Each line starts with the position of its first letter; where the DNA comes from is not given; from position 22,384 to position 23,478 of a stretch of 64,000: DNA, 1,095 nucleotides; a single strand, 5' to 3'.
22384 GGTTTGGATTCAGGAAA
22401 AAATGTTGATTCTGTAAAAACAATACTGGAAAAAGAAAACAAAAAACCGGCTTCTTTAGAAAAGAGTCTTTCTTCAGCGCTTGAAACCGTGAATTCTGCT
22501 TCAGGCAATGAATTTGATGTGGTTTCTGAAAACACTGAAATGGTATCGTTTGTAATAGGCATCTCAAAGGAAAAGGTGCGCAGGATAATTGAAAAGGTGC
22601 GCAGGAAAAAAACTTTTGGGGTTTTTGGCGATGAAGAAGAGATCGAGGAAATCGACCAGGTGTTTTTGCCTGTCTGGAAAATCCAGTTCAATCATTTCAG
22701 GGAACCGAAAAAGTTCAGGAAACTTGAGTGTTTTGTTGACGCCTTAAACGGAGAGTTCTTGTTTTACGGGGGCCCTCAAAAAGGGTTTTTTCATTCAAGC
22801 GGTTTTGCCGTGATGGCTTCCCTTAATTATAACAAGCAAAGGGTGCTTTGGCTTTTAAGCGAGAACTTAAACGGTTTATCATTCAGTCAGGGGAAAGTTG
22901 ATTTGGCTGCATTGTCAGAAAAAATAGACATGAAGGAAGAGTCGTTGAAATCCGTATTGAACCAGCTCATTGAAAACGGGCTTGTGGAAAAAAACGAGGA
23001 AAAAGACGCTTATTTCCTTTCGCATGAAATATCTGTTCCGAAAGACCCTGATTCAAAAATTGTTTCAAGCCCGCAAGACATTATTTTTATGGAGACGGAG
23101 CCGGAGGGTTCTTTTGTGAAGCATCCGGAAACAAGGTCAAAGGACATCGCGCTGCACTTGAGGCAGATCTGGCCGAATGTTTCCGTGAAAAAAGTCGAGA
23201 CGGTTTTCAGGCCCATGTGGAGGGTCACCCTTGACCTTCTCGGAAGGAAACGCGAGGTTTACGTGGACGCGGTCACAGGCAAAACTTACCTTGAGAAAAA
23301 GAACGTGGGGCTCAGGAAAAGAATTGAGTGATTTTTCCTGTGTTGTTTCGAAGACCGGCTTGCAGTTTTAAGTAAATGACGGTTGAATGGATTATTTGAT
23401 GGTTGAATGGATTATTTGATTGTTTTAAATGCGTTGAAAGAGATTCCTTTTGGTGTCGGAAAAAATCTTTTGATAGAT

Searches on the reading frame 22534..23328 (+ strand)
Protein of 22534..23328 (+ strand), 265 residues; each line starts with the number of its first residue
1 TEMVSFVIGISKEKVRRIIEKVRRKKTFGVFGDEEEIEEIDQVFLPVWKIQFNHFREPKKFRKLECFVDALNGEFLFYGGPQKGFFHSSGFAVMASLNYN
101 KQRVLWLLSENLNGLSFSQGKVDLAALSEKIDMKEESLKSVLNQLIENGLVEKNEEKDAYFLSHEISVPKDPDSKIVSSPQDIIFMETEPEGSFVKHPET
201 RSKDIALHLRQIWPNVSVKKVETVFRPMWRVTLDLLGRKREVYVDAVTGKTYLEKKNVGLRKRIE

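Call 45: predict_structure(alignment_id=A2)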
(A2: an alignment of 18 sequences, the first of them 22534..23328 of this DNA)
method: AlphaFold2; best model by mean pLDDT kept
length: 265 residues; sequences in the alignment: 18
mean_pLDDT: 85.8   pTM: 0.81
mean pLDDT of the five models: 85.8, 85.4, 85.2, 84.3, 83.9
residues with pLDDT >= 90: 171; 70-90: 59; 50-70: 18; < 50: 17
segments of 3 or more residues with pLDDT < 50: 113-118, 255-265
pLDDT, mean of each block of 10 residues (from residue 1): 88 96 81 89 94 95 96 91 88 91 90 50 83 92 95 86 90 95 87 67 85 94 94 93 94 52 37
secondary structure, 60 per line:
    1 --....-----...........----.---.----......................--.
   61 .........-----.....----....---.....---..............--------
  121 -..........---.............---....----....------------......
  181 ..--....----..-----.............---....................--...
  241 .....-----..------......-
elements in order: E3-6 H12-22 E36-57 E60-69 E75-79 E84-87 H91-95 H99-112 H124-131 H135-147 E151-154 E159-162 H175-182 E185-188 H200-212 E216-235 E238-245 H259-264

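Call 47: search_protein_families(library=pfam, proteins=[window:22534-23328:+], max_evalue=0.1)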
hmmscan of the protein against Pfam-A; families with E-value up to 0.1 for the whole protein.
window:22534-23328:+ (265 aa): 12 families
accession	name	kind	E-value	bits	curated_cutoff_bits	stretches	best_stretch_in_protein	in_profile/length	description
PF09012.17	FeoC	-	0.00036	21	21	1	119-157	12-50/69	FeoC like transcriptional regulator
PF03413.25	PepSY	-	0.0011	19.6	24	0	229-250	33-55/60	Peptidase propeptide and YPEB domain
PF01978.25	TrmB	-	0.0016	18.7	25.6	1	119-159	20-60/68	Sugar-specific transcriptional regulator TrmB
PF16221.11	HTH_47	-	0.0056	16.6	27.1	1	110-152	35-77/78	winged helix-turn-helix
PF02002.24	TFIIE_alpha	-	0.0083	16.4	22.9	1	119-158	25-64/105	TFIIE alpha subunit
PF14297.12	Lin1244_N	-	0.0097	17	25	0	122-166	49-95/95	Lin1244/Lin1753-like, N-terminal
PF24270.1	HTH_Cmi2_C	-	0.01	16.5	27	1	118-156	85-123/125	Cmi2, C-terminal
PF14394.12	DUF4423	-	0.02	15.1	30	1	118-174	33-89/165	Domain of unknown function (DUF4423)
PF01399.33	PCI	-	0.027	15.1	22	0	110-151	28-69/84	PCI domain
PF14947.12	HTH_45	-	0.069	13.6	25.5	0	122-157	20-55/77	Winged helix-turn-helix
PF24409.1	wHTH-PRTase_assc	-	0.075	13.5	27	0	119-154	8-44/83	wHTH-PRTase associated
PF09648.15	YycI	-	0.084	12.9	29.7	0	220-246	203-231/232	YycI protein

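Call 53: fold_search(model_id=the predicted structure, library=pdb)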
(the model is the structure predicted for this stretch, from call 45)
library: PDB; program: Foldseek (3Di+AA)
matches with E <= 10: 1110; with E <= 0.001: 0
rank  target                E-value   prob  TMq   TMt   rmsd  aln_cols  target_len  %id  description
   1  8har_A                1.7e-02  1.00  0.16  0.12   5.9        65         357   29  SAH-bound C-Methyltransferase Fur6 from Streptomyces sp. KO-3988 (released 2023-11-01)
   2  4ev0_D                1.7e-02  0.77  0.21  0.25  19.5       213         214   13  Crystal Structure of Thermus thermophilus Catabolite Activator Protein (released 2012-06-20)
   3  4o5v                  2.2e-02  0.44  0.18  0.22  17.4       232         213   14  Crystal structure of T. acidophilum IdeR (released 2014-11-05)
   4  1zyb                  2.6e-02  0.38  0.16  0.18  17.7       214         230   13  Crystal structure of transcription regulator from Bacteroides thetaiotaomicron VPI-5482 at 2.15 A resolution (released 2005-07-19)
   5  4o6j                  2.9e-02  0.63  0.21  0.26  17.4       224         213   14  Crystal sturucture of T. acidophilum IdeR (released 2014-05-21)
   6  4b8x_A                3.1e-02  1.00  0.22  0.41   3.1        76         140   16  Near atomic resolution crystal structure of Sco5413, a MarR family transcriptional regulator from Streptomyces coelico (released 2012-10-17)
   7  3r0a_A                3.5e-02  0.98  0.21  0.42   7.8        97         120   10  Possible transcriptional regulator from Methanosarcina mazei Go1 (gi 21227196) (released 2011-03-23)
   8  1ft9_A                4.4e-02  0.60  0.20  0.25  13.1       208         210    9  STRUCTURE OF THE REDUCED (FEII) CO-SENSING PROTEIN FROM R. RUBRUM (released 2000-10-09)
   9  1sfx_B                4.7e-02  1.00  0.20  0.49   4.4        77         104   17  X-ray crystal structure of putative HTH transcription regulator from Archaeoglobus fulgidus (released 2004-08-03)
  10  5f8f_B                4.7e-02  1.00  0.20  0.15   3.9        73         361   18  Rv2258c-SFG (released 2016-06-29)
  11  2fbi                  5.0e-02  1.00  0.21  0.39   3.4        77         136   21  The crystal structure of transcriptional regulator PA4135 (released 2005-12-20)
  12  5f8e_A                5.0e-02  1.00  0.20  0.15   4.1        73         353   16  Rv2258c-SAH (released 2016-06-29)
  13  5aip_B                5.9e-02  1.00  0.23  0.45   2.3        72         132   24  Crystal structure of NadR in complex with 4-hydroxyphenylacetate (released 2016-03-02)
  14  5f8e_C                5.9e-02  1.00  0.21  0.16   3.9        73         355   16  Rv2258c-SAH (released 2016-06-29)
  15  3t8r                  6.6e-02  1.00  0.21  0.43   3.9        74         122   16  Crystal structure of Staphylococcus aureus CymR (released 2012-05-16)
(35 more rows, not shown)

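Call 64: search_protein_representatives(alignment_id=A2)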
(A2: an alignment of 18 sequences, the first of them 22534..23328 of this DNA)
Query: 18 sequences, 242 profile positions. Proteins with E-value up to 0.001 (for the whole library): 411; up to 1e-10: 200; up to 1e-30: 43. The best 150 are listed.
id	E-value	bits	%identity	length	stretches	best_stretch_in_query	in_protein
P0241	4.4e-86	304.7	-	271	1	1-241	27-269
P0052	2.3e-83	295.8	-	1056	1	1-241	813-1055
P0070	8.0e-79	280.9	-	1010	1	2-241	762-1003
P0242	6.9e-77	274.5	-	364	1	1-240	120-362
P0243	8.5e-77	274.2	-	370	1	2-241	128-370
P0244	3.1e-76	272.4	-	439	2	1-241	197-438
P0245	5.6e-76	271.6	-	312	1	1-239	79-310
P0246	1.4e-74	267.0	-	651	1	1-240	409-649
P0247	1.7e-73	263.5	-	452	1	2-241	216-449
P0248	9.8e-73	261.0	-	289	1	2-241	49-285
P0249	1.3e-72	260.6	-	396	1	2-240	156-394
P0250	3.8e-70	252.5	-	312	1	2-241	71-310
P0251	1.3e-69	250.7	-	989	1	2-241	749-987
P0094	7.4e-68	245.0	-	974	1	3-241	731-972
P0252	7.7e-68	244.9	-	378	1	1-241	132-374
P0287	1.8e-25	106.2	-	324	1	2-239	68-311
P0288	1.8e-24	102.9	-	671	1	5-241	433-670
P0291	4.2e-23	98.4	-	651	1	6-239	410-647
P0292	8.3e-23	97.5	-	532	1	4-241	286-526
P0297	4.8e-22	95.0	-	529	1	22-241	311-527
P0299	1.3e-21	93.5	-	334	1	2-236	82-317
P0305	1.4e-20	90.2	-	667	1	4-241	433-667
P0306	1.9e-20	89.8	-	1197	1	8-235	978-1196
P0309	3.2e-19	85.7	-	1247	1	7-240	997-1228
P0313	9.9e-19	84.1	-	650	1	6-241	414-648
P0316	1.7e-18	83.4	-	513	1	6-241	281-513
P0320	9.9e-18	80.8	-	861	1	6-239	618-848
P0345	3.4e-16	75.8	-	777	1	2-239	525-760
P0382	4.9e-14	68.8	-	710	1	3-241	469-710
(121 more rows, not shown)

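Call 65: search_protein_families(library=pfam, proteins=[P0288, P0291, P0292, P0297, P0306, P0309, P0287, P0299, P0320, P0345], max_evalue=0.001)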
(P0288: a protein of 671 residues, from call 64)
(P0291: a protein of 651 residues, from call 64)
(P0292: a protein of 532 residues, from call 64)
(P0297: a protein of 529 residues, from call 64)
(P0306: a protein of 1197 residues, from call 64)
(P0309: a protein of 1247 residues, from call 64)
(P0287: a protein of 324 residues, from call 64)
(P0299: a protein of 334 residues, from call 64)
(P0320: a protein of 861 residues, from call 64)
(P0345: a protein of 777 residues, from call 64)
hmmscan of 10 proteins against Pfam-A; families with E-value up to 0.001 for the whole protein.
P0288 (671 aa): 4 families
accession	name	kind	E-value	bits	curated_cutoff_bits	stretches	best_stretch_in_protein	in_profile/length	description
PF01935.23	DUF87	-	6.4e-13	49.7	23.2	1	14-257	14-219/220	Helicase HerA, central domain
PF05872.18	HerA_C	-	2.2e-10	40.2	22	1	13-329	12-314/502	Helicase HerA-like C-terminal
PF10412.15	TrwB_AAD_bind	-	2.9e-08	33.5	20.5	1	11-63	4-56/387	Type IV secretion-system coupling protein DNA-binding domain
PF01656.29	CbiA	-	0.00017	22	25.4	1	25-203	2-82/125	CobQ/CobB/MinD/ParA nucleotide binding domain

P0291 (651 aa): 5 families
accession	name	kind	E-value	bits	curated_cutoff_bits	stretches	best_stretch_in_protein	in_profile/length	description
PF01935.23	DUF87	-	2.3e-14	54.5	23.2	1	19-217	18-205/220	Helicase HerA, central domain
PF05872.18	HerA_C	-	4.4e-06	26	22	0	10-67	10-67/502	Helicase HerA-like C-terminal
PF10412.15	TrwB_AAD_bind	-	1.1e-05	24.9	20.5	1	13-62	7-56/387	Type IV secretion-system coupling protein DNA-binding domain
PF01047.28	MarR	-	0.00088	19.6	24.6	0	504-551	1-48/59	MarR family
PF00004.35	AAA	-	0.00096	20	21.2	0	233-301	45-121/131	ATPase family associated with various cellular activities (AAA)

P0292 (532 aa): 5 families
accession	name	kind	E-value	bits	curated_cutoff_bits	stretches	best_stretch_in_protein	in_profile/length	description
PF01978.25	TrmB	-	4.5e-07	30.1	25.6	1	377-435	4-62/68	Sugar-specific transcriptional regulator TrmB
PF12802.13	MarR_2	-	4.7e-06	27.1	27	1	377-426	1-51/61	MarR family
PF02002.24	TFIIE_alpha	-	2.1e-05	24.8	22.9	1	381-466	13-98/105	TFIIE alpha subunit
PF01047.28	MarR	-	6.8e-05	23.1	24.6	1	379-425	1-47/59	MarR family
PF03965.22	Penicillinase_R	-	0.00095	19.9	22.6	0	379-442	1-67/115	Penicillinase repressor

P0297 (529 aa): 6 families
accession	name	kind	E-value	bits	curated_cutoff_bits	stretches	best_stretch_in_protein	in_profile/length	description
PF01935.23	DUF87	-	5.8e-15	56.4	23.2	1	15-85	3-69/220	Helicase HerA, central domain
PF05872.18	HerA_C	-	8.1e-07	28.5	22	0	135-201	250-317/502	Helicase HerA-like C-terminal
PF00004.35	AAA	-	1e-05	26.5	21.2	0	100-201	15-127/131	ATPase family associated with various cellular activities (AAA)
PF01978.25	TrmB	-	3.8e-05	23.9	25.6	1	383-442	4-63/68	Sugar-specific transcriptional regulator TrmB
PF01580.24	FtsK_SpoIIIE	-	0.00019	21.4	24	0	6-50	14-57/221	FtsK/SpoIIIE family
PF12846.13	AAA_10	-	0.00035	20.2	27.5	0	34-81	23-70/362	AAA-like domain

P0306 (1197 aa): 7 families
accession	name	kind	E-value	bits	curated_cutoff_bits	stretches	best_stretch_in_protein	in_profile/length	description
PF14890.11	Intein_splicing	-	8.1e-28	97.6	35.8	1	91-513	5-155/155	Intein splicing domain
PF14528.11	LAGLIDADG_3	-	1.2e-17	64.3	22.5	1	306-387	3-82/82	LAGLIDADG-like domain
PF01935.23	DUF87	-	5.5e-11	43.4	23.2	1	514-718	37-220/220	Helicase HerA, central domain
PF05872.18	HerA_C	-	3.1e-05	23.3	22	1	741-853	248-361/502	Helicase HerA-like C-terminal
PF01079.26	Hint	-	0.00019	21.5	29.7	1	77-156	10-91/213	Hint module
PF14623.11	Vint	-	0.0008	19.7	27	0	80-167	2-81/166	Hint-domain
PF25213.1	HVO_A0261_N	-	0.00082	19.6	35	0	1063-1117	9-63/86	HVO_A0261 N-terminal domain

P0309 (1247 aa): 3 families
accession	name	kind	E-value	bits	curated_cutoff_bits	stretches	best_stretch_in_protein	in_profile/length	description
PF05763.18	DUF835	-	1.6e-13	51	33.1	1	562-677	4-120/136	Protein of unknown function (DUF835)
PF01935.23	DUF87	-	1.8e-11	45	23.2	1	96-324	27-219/220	Helicase HerA, central domain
PF05872.18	HerA_C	-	0.00044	19.5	22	0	342-453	250-362/502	Helicase HerA-like C-terminal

P0287 (324 aa): 0 families

P0299 (334 aa): 0 families

P0320 (861 aa): 3 families
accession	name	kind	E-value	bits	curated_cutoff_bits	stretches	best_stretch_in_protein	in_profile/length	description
PF01935.23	DUF87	-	1.5e-14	55.1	23.2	1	49-294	11-219/220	Helicase HerA, central domain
PF05872.18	HerA_C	-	5.1e-05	22.5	22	0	319-434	257-373/502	Helicase HerA-like C-terminal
PF06414.18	Zeta_toxin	-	0.00089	19.2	22.3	0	62-104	12-51/199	Zeta toxin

P0345 (777 aa): 1 family
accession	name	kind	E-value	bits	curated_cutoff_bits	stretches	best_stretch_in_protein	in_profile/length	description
PF01978.25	TrmB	-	0.00012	22.2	25.6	1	627-668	17-58/68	Sugar-specific transcriptional regulator TrmB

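Call 66: list_cluster_members(proteins=[P0288, P0291, P0292, P0297, P0305, P0313, P0316, P0287, P0299, P0345])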
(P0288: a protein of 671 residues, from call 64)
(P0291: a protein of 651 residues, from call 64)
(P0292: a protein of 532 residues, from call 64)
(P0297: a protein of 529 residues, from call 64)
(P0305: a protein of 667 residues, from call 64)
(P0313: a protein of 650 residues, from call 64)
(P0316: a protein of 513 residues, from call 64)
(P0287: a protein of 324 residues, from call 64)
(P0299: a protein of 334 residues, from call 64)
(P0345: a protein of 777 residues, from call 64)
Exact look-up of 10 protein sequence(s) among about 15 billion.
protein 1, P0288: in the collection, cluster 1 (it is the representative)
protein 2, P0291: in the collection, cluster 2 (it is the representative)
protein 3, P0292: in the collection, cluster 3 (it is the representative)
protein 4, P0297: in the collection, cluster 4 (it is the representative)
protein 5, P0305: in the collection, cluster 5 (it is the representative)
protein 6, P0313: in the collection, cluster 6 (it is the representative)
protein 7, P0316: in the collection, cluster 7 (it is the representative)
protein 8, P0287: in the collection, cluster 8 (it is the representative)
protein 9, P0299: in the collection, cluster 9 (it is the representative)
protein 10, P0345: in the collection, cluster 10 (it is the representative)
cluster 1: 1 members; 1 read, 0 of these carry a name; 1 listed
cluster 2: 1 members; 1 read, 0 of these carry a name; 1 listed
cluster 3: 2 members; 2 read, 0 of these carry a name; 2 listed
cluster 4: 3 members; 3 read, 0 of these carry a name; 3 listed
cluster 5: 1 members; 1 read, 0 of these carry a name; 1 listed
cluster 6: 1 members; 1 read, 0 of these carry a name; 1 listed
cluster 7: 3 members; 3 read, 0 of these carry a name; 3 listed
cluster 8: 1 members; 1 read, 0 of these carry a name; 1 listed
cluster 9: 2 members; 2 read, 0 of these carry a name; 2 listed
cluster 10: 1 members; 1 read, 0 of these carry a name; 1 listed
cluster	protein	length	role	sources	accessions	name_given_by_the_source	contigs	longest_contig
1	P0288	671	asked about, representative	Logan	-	-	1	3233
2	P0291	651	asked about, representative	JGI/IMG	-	-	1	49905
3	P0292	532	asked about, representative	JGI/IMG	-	-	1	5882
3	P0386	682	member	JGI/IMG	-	-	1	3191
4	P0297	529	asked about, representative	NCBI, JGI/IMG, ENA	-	-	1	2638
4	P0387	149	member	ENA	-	-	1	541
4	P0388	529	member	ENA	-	-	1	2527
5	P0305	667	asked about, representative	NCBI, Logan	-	-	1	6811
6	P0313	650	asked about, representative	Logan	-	-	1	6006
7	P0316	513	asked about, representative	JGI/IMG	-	-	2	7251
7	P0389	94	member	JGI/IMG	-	-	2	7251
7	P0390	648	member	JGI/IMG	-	-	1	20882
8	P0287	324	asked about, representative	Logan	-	-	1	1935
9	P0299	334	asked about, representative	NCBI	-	-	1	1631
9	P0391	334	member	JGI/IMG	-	-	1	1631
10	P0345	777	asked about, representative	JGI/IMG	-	-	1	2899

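Call 67: find_homologous_proteins(query=P0291)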
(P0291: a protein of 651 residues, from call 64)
Query P0291 (651 aa): 881 proteins with E <= 0.001 among 8000 candidates; the best 120 are listed.
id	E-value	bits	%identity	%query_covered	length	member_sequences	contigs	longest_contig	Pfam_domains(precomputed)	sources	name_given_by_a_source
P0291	0.0e+0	1388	100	100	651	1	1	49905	PF10412.16,PF01935.24,PF05872.19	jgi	-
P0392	8.4e-252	855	63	100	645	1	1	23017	PF01935.24,PF05872.19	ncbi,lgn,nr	ncbi:MAG: helicase HerA-like domain-containing protein [Nanoarchaeota archaeon]|nr:helicase HerA-lik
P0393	5.4e-249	846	62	100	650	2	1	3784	PF01935.24,PF05872.19,PF12846.14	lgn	-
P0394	5.7e-209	714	52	100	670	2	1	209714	PF01935.24,PF05872.19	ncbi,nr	ncbi:DUF853 family protein [Candidatus Woesearchaeota archaeon]|nr:DUF853 family protein [Candidatus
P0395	6.8e-208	710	54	98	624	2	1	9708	PF10412.16,PF01935.24,PF05872.19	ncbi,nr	ncbi:DUF87 domain-containing protein [Candidatus Woesearchaeota archaeon]|nr:DUF87 domain-containing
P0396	1.0e-185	637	48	99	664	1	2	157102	PF01022.27,PF01935.24,PF05872.19,PF12802.14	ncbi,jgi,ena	-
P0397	5.8e-177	608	48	99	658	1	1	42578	PF01935.24,PF05872.19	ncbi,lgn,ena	-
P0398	9.7e-175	601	47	98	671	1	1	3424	PF10412.16,PF01935.24,PF05872.19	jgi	jgi:hypothetical protein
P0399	5.2e-172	592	48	98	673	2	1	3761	PF10412.16,PF01935.24,PF05872.19,PF12802.14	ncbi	-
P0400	4.7e-168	579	46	100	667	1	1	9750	PF01047.29,PF10412.16,PF01978.26,PF01935.24,PF05872.19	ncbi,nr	ncbi:DUF853 family protein [Candidatus Woesearchaeota archaeon]|nr:DUF853 family protein [Candidatus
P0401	2.0e-164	567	47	98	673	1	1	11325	PF01978.26,PF01935.24,PF02002.24,PF12802.14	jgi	-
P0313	8.4e-164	564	45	97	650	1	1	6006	PF10412.16,PF01935.24,PF05872.19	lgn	-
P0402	1.1e-163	564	45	97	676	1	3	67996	PF10412.16,PF01935.24,PF05872.19,PF12846.14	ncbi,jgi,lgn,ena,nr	ncbi:MAG TPA: DUF853 family protein [Nanoarchaeota archaeon]|nr:DUF853 family protein [Nanoarchaeota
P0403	2.3e-163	563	47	98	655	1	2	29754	PF10412.16,PF01978.26,PF10469.16,PF01935.24,PF05872.19,PF12802.14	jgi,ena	jgi:predicted transcriptional regulator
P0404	3.5e-163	562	46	97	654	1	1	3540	PF01935.24,PF05872.19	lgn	-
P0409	1.8e-157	544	43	99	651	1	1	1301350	PF10412.16,PF01935.24,PF05872.19,PF12802.14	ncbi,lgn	-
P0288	8.6e-152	525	44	99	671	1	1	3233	PF10412.16,PF01935.24,PF05872.19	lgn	-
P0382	8.8e-147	508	42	100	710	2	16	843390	PF10412.16,PF01935.24,PF05872.19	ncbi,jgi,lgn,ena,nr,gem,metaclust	ncbi:ATP-binding protein [Candidatus Woesearchaeota archaeon]|jgi:hypothetical protein|nr:ATP-bindin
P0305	1.5e-144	501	42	99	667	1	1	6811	PF01935.24,PF05872.19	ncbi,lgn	-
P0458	1.0e-124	435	38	99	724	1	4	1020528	PF01935.24,PF05872.19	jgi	jgi:predicted transcriptional regulator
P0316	1.3e-120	422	45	75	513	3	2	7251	PF12802.14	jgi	-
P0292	1.0e-118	416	45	78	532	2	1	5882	PF01978.26,PF02002.24,PF12802.14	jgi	-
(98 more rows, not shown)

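Call 69: find_encoding_contigs(protein=P0409, flank=8000, max_places=1)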
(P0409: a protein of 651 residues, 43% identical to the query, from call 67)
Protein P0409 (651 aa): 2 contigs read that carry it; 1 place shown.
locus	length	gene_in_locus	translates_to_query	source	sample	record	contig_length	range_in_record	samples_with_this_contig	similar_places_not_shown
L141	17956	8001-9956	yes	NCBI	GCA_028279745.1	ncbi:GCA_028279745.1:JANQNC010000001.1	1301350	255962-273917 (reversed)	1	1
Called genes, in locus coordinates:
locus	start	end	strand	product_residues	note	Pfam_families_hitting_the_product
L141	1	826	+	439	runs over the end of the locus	PF04932:Wzy_C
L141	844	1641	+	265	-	-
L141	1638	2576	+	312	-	PF00535:Glycos_transf_2, PF10111:Glyco_tranf_2_2, PF13641:Glyco_tranf_2_3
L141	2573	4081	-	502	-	PF01943:Polysacc_synt, PF13440:Polysacc_synt_3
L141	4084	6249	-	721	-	PF01522:Polysacc_deac_1, PF00501:AMP-binding, PF27533:CapK_C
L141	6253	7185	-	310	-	PF17125:Methyltr_RsmF_N, PF01189:Methyltr_RsmB-F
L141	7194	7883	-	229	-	PF12728:HTH_17 (weak)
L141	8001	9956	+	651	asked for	PF01935:DUF87, PF05872:HerA_C, PF10412:TrwB_AAD_bind (weak), PF12802:MarR_2 (faint)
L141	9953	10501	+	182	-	PF02245:Pur_DNA_glyco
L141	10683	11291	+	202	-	PF01135:PCMT (weak), PF03848:TehB, PF02353:CMAS, PF13489:Methyltransf_23, PF13847:Methyltransf_31, PF08241:Methyltransf_11, PF08242:Methyltransf_12, PF13649:Methyltransf_25, +2 more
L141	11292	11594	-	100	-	-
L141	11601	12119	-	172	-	-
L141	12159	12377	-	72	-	-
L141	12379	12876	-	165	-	-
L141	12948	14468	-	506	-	-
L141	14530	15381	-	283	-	-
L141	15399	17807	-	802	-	-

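Call 70: find_encoding_contigs(protein=P0382, flank=8000, max_places=1)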
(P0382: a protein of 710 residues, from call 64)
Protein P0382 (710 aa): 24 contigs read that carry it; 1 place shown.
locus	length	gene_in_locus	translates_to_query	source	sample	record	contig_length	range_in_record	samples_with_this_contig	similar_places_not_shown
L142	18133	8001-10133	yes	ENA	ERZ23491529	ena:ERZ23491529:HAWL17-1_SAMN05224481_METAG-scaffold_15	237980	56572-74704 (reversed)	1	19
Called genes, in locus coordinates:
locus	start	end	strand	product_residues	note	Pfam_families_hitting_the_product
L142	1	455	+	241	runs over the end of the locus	PF00106:adh_short (weak), PF01370:Epimerase (faint)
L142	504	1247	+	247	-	PF01925:TauE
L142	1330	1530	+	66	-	-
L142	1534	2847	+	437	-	-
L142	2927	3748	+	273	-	PF02675:AdoMet_dc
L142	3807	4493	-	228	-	-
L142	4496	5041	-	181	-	PF00578:AhpC-TSA, PF08534:Redoxin, PF13098:Thioredoxin_2 (weak), PF13905:Thioredoxin_8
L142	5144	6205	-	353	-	PF12802:MarR_2 (weak)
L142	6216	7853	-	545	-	PF00118:Cpn60_TCP1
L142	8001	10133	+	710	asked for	PF01935:DUF87, PF05872:HerA_C (faint), PF10412:TrwB_AAD_bind (faint)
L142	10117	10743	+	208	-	PF00753:Lactamase_B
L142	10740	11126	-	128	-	PF01981:PTH2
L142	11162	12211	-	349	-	PF00348:polyprenyl_synt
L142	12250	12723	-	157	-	PF01230:HIT (weak)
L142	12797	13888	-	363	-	PF02073:Peptidase_M29 (weak), PF26233:NicX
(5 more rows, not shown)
